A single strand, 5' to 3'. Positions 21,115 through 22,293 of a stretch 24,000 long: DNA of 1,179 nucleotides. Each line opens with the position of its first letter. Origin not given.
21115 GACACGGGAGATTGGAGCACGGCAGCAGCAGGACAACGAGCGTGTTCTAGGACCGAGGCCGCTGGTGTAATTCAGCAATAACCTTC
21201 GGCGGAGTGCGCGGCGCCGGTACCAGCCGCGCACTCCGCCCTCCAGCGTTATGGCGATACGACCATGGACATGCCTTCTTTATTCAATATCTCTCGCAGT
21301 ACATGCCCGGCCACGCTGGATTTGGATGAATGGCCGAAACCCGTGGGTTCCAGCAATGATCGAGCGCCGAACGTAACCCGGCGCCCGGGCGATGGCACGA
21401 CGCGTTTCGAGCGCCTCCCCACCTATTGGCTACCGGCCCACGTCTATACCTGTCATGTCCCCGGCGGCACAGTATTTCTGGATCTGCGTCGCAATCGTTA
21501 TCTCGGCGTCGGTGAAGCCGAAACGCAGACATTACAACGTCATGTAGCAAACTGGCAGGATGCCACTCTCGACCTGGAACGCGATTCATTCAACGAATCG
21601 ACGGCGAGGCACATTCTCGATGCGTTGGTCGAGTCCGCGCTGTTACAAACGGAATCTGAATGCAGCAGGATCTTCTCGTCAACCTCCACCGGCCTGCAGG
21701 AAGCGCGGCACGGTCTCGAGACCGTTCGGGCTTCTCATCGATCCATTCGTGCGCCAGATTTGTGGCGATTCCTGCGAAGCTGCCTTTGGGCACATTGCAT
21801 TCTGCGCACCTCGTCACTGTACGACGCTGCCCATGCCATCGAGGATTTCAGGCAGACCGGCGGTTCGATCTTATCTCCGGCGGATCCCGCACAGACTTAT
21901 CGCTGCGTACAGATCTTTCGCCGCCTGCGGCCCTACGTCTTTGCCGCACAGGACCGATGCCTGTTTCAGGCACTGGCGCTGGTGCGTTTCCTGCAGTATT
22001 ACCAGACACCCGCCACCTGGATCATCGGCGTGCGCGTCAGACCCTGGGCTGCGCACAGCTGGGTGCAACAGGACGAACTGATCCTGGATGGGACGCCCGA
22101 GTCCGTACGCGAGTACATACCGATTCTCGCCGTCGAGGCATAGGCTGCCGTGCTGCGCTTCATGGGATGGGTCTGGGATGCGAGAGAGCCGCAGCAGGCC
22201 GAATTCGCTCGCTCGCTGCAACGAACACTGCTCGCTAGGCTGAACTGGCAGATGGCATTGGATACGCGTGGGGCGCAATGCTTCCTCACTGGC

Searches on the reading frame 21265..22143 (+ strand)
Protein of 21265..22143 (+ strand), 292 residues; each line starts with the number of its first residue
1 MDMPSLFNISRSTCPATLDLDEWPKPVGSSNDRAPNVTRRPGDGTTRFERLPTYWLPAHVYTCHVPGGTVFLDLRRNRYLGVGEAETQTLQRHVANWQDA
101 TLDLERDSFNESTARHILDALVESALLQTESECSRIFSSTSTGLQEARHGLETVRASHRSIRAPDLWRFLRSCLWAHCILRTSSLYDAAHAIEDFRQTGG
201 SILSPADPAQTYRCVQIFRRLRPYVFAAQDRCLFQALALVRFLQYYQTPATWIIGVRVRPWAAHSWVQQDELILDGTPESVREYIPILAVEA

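Call 7: search_protein_families(library=pfam, proteins=[window:21265-22143:+], max_evalue=0.01)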
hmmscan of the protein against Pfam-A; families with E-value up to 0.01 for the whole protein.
window:21265-22143:+ (292 aa): 1 family
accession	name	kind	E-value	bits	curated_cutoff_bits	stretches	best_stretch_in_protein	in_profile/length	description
PF13471.12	Transglut_core3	-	2.1e-16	60.3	26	1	196-288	24-116/117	Transglutaminase-like superfamily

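Call 8: search_protein_families(library=ncbifam, proteins=[window:21265-22143:+], max_evalue=0.01)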
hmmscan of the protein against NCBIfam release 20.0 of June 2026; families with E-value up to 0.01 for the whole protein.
window:21265-22143:+ (292 aa): 1 family
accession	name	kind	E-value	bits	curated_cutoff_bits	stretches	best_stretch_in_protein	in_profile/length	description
NF033537.1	lasso_biosyn_B2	equivalog_domain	3e-16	60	33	1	172-289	11-131/132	lasso peptide biosynthesis B2 protein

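Call 10: find_related_loci(query=window:21265-22143:+, collection=genome_contigs, flank=6000)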
Query window:21265-22143:+ (292 aa) in genome_contigs; peptide patterns used: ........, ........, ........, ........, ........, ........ (x = any residue, [..] = any of these).
36 stretches matched a pattern, but none encodes a relative of the query by tblastn (E <= 1e-3).

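Call 11: find_encoding_contigs(protein=window:21265-22143:+, flank=10000, max_places=6)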
Protein window:21265-22143:+ (292 aa): no gene with exactly this product is on record in the collection.

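Call 13: find_homologous_proteins(query=window:21265-22143:+, max_evalue=0.001)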
Query window:21265-22143:+ (292 aa): 46 proteins with E <= 0.001 among 2797 candidates.
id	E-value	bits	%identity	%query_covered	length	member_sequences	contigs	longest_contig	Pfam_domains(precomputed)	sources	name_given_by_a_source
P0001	4.6e-198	675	100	100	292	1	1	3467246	PF13471.13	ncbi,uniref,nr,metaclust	ncbi:lasso peptide biosynthesis B2 protein [Steroidobacter denitrificans]|uniref:lasso peptide biosy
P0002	2.7e-120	419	74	88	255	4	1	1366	PF13471.13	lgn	-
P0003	4.3e-116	406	72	88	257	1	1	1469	PF13471.13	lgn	-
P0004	6.5e-106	372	69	86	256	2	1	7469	PF13471.13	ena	-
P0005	4.5e-103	363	68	85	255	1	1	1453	PF13471.13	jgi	jgi:hypothetical protein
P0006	2.8e-101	357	67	85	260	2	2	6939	PF13471.13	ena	-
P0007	8.0e-71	257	53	90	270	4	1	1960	PF13471.13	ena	-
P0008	1.0e-53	201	47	81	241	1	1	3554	PF13471.13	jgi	jgi:hypothetical protein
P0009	6.5e-52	195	46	81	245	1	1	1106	PF13471.13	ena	-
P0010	2.1e-51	193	46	81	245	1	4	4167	PF13471.13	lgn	-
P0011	4.8e-51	192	45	82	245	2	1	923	PF13471.13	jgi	-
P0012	5.8e-51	192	44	81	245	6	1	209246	PF13471.13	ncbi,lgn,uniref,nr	ncbi:lasso peptide biosynthesis B2 protein [Steroidobacter sp. S1-65]|uniref:Lasso peptide biosynthe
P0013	6.2e-51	192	44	81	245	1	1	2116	PF13471.13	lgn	-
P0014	9.7e-51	191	45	81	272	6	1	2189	PF13471.13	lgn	-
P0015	3.7e-49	186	45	81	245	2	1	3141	PF13471.13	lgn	-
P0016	3.0e-48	183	43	81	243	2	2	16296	PF13471.13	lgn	-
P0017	8.0e-47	178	43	82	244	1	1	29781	PF13471.13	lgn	-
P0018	1.8e-46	177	41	81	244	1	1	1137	PF13471.13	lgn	-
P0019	2.0e-45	174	43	82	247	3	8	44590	PF13471.13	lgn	-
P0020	2.4e-45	173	41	81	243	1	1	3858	PF13471.13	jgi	jgi:hypothetical protein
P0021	9.3e-45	171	40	81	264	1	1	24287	PF13471.13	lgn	-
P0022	7.2e-44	168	42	82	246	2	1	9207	PF13471.13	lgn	-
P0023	1.4e-43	168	41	82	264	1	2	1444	PF13471.13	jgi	jgi:hypothetical protein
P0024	4.5e-43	166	40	81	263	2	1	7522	PF13471.13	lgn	-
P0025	4.6e-41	159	41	83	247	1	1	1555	PF13471.13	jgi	jgi:hypothetical protein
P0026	5.0e-40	156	38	81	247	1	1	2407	PF13471.13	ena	-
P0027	3.8e-39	153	40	76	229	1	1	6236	PF13471.13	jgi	jgi:transglutaminase superfamily protein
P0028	2.1e-38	151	40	81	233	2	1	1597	PF13471.13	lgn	-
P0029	9.6e-38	148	38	90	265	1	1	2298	PF13471.13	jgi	jgi:hypothetical protein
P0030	2.4e-37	147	39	81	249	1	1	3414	PF13471.13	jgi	jgi:hypothetical protein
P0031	1.4e-36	145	36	81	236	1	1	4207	PF13471.13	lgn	-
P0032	1.9e-36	144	38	81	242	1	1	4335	PF13471.13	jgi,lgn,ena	-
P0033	1.5e-33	135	36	81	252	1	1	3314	PF13471.13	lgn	-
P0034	9.3e-31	125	34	87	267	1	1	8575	PF13471.13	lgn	-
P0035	2.1e-29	121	34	81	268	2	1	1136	PF13471.13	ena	-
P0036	4.1e-26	110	35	80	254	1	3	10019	PF13471.13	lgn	-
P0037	3.5e-23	101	30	81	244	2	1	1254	PF13471.13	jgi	jgi:hypothetical protein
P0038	5.4e-22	97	31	81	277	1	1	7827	PF13471.13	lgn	-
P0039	1.6e-21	95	29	87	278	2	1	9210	PF13471.13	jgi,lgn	jgi:hypothetical protein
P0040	2.0e-21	95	29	91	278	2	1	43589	PF13471.13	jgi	jgi:hypothetical protein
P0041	5.9e-21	93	29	81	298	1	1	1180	PF13471.13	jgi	jgi:hypothetical protein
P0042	7.1e-21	93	30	81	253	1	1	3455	PF13471.13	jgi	jgi:hypothetical protein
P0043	3.6e-20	91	32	81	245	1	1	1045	PF13471.13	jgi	jgi:hypothetical protein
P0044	8.9e-19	86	33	80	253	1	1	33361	PF13471.13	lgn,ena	-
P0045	3.4e-16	78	51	25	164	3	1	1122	PF13471.13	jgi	jgi:hypothetical protein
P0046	1.2e-9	56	29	78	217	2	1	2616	PF13471.13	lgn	-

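Call 15: find_related_loci(query=A1, collection=genome_contigs, flank=4000)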
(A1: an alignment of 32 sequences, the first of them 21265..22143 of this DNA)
Query A1 (292 aa) in genome_contigs; peptide patterns used: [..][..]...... (x = any residue, [..] = any of these).
145 stretches matched a pattern; 116 encode a relative of the query (tblastn E <= 1e-3); the best 80 are kept; 80 distinct loci.
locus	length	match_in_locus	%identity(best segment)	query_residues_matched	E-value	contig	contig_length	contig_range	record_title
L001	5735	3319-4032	47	54-290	9e-59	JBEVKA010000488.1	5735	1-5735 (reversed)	MAG: Steroidobacter sp. isolate T4R1BO_autometa_bin_27 T4R1BO_autometa_bin_27_k133_5538260, whole genome shotgun sequenc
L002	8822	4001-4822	42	28-290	9e-59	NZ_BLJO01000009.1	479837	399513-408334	Steroidobacter agaridevorans strain SA29-B sequence09, whole genome shotgun sequence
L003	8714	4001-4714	45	53-290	8e-58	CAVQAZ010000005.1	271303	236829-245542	MAG: uncultured Gammaproteobacteria bacterium isolate MFD09964.bin.1.308 genome assembly, contig: contig_37230, whole ge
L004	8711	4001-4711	45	54-290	1e-57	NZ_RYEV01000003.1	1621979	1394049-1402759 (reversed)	Peristeroidobacter soli strain JW-3 Scaffold2_1, whole genome shotgun sequence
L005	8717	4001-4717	43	54-290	4e-57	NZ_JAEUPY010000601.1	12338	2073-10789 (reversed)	MAG: Steroidobacter sp. isolate new MAG-237 k141_3459964, whole genome shotgun sequence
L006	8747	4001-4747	44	44-290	4e-57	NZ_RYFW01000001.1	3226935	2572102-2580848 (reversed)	Peristeroidobacter agariperforans strain KA5-B Scaffold1_1, whole genome shotgun sequence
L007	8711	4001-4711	45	54-290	4e-57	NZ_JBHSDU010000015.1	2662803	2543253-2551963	Steroidobacter flavus strain CGMCC 1.10759 velvet_auto_105_15, whole genome shotgun sequence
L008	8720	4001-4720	45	53-290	3e-57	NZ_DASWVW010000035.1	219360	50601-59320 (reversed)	MAG: Steroidobacter sp. isolate SMAG_U3640 k141_144769, whole genome shotgun sequence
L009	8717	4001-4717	45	54-290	6e-57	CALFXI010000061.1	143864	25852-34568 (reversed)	MAG TPA_asm: uncultured Steroidobacter sp. isolate SRR4028131_bin.81_CONCOCT_v1.1_MAG genome assembly, contig: ERZ795039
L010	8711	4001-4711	44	54-290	2e-56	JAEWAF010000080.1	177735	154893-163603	MAG: Proteobacteria bacterium isolate OH_PBB_2 k127_66492, whole genome shotgun sequence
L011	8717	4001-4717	44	54-290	3e-55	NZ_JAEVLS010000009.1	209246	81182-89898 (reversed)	Steroidobacter gossypii strain S1-65 Scaffold8_1, whole genome shotgun sequence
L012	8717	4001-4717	42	54-290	3e-52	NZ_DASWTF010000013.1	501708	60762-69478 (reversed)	MAG: Steroidobacter sp. isolate SMAG_U3568 k141_33683, whole genome shotgun sequence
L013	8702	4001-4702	42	54-289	2e-47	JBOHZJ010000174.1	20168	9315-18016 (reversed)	MAG: Steroidobacter sp. isolate M3-S_metawrap_bin.122 k127_3063853, whole genome shotgun sequence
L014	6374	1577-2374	39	26-290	9e-45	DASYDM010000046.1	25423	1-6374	MAG TPA_asm: Steroidobacteraceae bacterium isolate SMAG_U4959 k141_4447785, whole genome shotgun sequence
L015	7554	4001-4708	40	51-290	3e-44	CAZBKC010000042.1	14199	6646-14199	MAG TPA_asm: uncultured Steroidobacter sp. isolate SRP344714_co2_157 genome assembly, contig: NODE_11130_length_14199_co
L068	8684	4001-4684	35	56-290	2e-22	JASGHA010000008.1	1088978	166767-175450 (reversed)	MAG: Rubrivivax sp. isolate 5N117 JMF-2111-06-0005.ont.bin.117_7, whole genome shotgun sequence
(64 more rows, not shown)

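Call 16: find_related_loci(query=A1, collection=metagenome_contigs, flank=4000)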
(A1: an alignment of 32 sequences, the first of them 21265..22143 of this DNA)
Query A1 (292 aa) in metagenome_contigs; peptide patterns used: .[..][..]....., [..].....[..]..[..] (x = any residue, [..] = any of these).
600 stretches matched a pattern (row limit reached: there are more); 410 encode a relative of the query (tblastn E <= 1e-3); the best 80 are kept; 77 distinct loci.
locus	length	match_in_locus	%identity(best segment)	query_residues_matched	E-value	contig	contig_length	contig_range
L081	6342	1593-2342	69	43-292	4e-108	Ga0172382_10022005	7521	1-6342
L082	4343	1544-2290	67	43-290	7e-104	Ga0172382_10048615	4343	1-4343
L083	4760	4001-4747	67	43-290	2e-103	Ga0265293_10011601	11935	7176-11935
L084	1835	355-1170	50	16-290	1e-76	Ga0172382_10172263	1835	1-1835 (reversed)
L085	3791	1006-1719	48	54-290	4e-61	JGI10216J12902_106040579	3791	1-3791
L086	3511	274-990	46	53-290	2e-60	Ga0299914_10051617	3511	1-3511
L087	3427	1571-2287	45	54-290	3e-57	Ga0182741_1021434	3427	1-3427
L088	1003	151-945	41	25-290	2e-61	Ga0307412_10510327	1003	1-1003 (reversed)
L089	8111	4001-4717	45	54-290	4e-57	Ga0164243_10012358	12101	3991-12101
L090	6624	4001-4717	45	54-290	4e-57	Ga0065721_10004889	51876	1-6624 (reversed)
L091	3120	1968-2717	45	41-290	8e-57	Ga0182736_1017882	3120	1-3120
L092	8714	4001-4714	44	54-290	5e-56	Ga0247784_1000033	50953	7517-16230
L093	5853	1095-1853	42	40-290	8e-55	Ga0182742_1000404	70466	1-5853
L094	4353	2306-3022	43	54-290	4e-54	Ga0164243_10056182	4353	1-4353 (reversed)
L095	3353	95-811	42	51-290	2e-53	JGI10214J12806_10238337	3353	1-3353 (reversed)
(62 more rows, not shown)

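Call 53: search_solved_structures(query=window:21265-22143:+, max_evalue=1)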
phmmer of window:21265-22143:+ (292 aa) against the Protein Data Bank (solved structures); distinct sequences matched with E-value up to 1: 1.
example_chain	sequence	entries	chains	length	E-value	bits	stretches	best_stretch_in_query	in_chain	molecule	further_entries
4qe0_A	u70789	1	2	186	0.5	13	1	37-127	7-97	hypothetical protein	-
